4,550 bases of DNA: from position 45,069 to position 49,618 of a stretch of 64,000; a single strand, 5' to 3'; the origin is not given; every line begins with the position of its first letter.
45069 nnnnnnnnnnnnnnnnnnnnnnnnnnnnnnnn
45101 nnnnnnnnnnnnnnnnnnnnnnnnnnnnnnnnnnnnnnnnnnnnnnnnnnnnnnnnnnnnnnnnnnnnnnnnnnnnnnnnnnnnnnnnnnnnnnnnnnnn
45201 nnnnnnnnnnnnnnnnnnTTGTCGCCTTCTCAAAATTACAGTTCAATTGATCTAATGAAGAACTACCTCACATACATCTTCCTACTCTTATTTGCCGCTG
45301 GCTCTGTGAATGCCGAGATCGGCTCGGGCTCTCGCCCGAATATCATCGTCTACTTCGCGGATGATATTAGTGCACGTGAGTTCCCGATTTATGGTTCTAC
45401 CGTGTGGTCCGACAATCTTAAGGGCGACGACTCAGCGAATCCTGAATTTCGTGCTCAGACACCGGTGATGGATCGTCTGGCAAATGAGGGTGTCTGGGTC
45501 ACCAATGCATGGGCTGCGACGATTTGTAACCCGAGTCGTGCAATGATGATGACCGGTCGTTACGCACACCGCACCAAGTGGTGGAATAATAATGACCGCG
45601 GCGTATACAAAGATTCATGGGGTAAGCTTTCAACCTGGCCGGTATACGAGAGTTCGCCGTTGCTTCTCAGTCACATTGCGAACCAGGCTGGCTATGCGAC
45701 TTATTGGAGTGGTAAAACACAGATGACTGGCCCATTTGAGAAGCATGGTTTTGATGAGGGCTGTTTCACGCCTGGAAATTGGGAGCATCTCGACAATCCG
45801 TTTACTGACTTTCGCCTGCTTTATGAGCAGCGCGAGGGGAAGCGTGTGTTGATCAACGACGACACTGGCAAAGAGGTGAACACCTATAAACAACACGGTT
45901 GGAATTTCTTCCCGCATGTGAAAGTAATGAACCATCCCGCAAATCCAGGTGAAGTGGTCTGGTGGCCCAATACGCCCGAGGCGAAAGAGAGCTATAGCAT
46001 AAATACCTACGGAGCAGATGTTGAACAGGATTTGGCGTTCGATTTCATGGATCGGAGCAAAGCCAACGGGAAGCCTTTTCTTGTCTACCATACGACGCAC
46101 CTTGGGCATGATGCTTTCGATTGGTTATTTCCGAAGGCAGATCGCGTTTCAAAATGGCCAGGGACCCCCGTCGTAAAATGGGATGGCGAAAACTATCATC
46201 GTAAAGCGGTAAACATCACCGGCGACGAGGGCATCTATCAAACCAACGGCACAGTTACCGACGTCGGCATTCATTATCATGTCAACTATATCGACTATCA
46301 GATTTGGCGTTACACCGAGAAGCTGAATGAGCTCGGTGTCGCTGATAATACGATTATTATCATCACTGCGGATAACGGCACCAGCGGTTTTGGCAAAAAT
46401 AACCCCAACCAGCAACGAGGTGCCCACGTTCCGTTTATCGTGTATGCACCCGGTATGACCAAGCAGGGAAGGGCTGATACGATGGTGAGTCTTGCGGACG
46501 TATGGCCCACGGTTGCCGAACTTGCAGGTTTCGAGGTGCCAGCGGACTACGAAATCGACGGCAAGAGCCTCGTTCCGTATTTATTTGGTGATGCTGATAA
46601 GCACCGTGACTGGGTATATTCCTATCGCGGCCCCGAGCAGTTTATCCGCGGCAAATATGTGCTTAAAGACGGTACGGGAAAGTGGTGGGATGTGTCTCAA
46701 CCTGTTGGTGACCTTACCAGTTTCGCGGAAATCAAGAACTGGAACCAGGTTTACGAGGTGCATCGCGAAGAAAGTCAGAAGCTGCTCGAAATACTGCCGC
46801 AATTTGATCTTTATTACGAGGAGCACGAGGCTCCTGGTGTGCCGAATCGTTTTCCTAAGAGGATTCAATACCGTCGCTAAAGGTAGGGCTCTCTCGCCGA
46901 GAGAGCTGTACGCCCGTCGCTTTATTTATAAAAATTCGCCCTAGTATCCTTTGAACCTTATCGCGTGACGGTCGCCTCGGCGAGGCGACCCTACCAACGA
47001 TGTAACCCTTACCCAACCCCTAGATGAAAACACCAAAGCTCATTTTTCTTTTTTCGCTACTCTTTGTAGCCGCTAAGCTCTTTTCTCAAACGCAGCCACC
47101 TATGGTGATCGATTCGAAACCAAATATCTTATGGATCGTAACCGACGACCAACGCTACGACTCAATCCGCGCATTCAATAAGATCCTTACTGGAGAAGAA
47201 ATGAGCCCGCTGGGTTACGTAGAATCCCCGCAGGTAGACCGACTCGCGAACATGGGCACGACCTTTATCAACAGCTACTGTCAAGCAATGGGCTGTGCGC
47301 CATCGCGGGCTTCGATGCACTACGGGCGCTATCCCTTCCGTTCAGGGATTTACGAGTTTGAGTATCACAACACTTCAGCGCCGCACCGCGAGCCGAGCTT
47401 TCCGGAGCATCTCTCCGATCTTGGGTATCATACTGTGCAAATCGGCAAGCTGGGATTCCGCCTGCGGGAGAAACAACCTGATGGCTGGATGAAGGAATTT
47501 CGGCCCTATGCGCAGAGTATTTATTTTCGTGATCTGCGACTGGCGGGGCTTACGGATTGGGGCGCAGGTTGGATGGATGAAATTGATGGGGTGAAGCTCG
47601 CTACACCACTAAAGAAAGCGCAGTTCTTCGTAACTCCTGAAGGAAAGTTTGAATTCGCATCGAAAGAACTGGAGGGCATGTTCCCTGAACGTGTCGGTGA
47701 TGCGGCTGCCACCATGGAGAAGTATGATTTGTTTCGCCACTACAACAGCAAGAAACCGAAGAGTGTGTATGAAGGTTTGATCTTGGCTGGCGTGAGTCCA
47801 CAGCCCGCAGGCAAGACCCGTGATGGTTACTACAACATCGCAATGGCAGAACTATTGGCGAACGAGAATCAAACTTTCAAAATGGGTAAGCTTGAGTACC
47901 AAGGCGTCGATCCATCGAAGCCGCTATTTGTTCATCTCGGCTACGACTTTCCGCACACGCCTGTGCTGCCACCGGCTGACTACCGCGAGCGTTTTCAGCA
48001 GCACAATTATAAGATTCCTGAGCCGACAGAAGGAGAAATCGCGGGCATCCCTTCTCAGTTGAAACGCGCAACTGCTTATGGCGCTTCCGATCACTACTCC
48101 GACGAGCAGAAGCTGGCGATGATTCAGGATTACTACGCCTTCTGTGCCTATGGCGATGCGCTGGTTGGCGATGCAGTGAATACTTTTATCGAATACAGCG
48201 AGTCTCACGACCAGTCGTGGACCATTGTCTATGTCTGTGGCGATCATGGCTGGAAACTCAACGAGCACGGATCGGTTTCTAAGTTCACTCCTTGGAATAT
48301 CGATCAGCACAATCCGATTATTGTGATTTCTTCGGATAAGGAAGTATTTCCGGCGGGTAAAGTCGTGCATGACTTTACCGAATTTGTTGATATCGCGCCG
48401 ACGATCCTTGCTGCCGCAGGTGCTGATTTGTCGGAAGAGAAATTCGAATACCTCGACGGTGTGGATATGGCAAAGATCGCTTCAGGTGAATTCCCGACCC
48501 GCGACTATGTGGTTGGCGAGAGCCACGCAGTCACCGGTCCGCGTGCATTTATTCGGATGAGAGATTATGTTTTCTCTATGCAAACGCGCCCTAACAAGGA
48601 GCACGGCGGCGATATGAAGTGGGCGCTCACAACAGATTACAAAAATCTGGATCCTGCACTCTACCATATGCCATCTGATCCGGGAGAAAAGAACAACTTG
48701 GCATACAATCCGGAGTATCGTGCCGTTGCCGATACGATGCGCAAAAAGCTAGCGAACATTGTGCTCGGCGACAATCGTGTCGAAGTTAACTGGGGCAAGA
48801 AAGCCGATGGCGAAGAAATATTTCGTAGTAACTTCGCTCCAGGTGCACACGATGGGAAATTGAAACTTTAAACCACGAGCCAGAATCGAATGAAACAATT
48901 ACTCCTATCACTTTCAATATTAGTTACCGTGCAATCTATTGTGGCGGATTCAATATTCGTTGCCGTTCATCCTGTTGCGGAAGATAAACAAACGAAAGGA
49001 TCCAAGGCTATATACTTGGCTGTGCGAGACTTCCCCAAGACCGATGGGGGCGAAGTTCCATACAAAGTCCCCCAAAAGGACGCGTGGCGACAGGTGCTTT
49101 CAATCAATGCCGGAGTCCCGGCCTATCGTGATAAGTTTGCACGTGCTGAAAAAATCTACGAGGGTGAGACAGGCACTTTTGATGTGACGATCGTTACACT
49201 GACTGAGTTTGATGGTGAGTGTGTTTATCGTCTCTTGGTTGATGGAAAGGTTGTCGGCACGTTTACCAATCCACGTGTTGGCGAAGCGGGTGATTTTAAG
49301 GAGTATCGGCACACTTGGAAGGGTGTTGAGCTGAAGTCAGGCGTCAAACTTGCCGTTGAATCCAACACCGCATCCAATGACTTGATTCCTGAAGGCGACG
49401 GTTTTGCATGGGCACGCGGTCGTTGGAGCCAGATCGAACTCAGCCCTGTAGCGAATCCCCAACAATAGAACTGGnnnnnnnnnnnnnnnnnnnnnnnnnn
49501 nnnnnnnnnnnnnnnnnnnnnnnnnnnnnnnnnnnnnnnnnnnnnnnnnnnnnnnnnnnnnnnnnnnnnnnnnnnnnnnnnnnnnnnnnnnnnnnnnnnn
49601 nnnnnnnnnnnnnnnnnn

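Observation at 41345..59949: Tat-exported Gfo/Idh/MocA oxidoreductase paralogs embedded in sulfatase operons: candidate oxidative (non-hydrolytic) glycoside cleavage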

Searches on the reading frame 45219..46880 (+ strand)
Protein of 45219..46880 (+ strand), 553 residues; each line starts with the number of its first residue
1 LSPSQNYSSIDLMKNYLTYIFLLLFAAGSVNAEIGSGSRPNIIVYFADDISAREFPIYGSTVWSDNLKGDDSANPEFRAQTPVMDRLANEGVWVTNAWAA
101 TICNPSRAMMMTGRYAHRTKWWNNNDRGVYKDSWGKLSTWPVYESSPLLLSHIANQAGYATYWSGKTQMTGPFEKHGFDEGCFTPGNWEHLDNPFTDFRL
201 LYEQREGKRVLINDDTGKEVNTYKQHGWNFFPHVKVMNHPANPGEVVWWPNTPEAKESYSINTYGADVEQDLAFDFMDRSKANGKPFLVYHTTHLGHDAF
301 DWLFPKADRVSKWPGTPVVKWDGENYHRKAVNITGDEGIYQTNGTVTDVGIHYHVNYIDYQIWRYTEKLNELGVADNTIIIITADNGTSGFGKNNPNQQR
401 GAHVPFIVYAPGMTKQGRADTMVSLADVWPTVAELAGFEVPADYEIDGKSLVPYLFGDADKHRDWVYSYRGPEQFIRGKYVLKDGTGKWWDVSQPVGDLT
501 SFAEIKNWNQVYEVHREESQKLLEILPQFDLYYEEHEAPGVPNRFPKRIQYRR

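Call 16: search_protein_families(library=pfam, proteins=[window:45219-46880:+], max_evalue=0.001)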
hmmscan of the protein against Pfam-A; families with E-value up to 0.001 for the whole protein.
window:45219-46880:+ (553 aa): 3 families
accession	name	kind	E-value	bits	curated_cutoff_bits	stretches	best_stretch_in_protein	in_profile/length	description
PF00884.28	Sulfatase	-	1.3e-29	103.9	25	1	40-437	1-300/301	Sulfatase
PF16347.10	SGSH_C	-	1.5e-05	25.6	29.3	1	402-469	16-84/154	N-sulphoglucosamine sulphohydrolase, C-terminal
PF01676.23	Metalloenzyme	-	5.8e-05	23.2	24.3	0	375-439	189-251/252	Metalloenzyme superfamily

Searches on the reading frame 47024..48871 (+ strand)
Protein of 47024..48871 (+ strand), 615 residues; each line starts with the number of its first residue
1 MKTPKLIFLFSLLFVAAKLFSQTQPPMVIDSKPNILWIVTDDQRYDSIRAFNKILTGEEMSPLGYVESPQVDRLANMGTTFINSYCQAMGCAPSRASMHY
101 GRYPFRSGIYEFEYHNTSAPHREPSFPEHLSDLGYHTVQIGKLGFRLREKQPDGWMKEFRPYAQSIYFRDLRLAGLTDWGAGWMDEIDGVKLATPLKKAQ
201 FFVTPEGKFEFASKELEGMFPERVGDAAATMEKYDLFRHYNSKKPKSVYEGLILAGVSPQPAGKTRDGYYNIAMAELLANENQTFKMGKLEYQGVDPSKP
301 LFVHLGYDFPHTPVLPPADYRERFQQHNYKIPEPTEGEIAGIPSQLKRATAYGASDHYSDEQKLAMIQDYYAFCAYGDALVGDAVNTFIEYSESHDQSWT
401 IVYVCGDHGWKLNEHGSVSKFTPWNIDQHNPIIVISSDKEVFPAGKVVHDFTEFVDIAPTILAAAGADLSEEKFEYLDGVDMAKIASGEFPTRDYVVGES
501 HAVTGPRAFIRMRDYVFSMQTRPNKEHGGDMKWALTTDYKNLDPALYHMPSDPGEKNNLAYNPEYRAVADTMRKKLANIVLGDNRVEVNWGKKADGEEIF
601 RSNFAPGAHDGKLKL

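Call 16: search_protein_families(library=pfam, proteins=[window:47024-48871:+], max_evalue=0.001)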
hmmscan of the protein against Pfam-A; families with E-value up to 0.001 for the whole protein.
window:47024-48871:+ (615 aa): 2 families
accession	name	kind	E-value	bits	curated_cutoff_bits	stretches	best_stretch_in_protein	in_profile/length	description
PF00884.28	Sulfatase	-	4.6e-30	105.4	25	2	33-151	1-108/301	Sulfatase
PF16347.10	SGSH_C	-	0.00014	22.5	29.3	0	537-578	108-150/154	N-sulphoglucosamine sulphohydrolase, C-terminal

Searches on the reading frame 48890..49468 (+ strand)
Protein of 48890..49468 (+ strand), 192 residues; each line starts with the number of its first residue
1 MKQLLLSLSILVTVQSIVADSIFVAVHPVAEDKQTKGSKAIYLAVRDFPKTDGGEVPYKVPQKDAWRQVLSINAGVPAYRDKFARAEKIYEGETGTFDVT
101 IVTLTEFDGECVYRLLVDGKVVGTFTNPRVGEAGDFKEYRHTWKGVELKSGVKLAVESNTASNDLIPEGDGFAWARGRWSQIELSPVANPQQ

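Call 4: search_protein_families(library=pfam, proteins=[window:48890-49468:+], max_evalue=0.01)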
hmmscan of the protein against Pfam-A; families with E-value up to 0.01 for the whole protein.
window:48890-49468:+ (192 aa): 0 families

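Call 5: search_protein_families(library=ncbifam, proteins=[window:48890-49468:+], max_evalue=0.01)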
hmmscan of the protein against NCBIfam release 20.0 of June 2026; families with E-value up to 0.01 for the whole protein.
window:48890-49468:+ (192 aa): 0 families
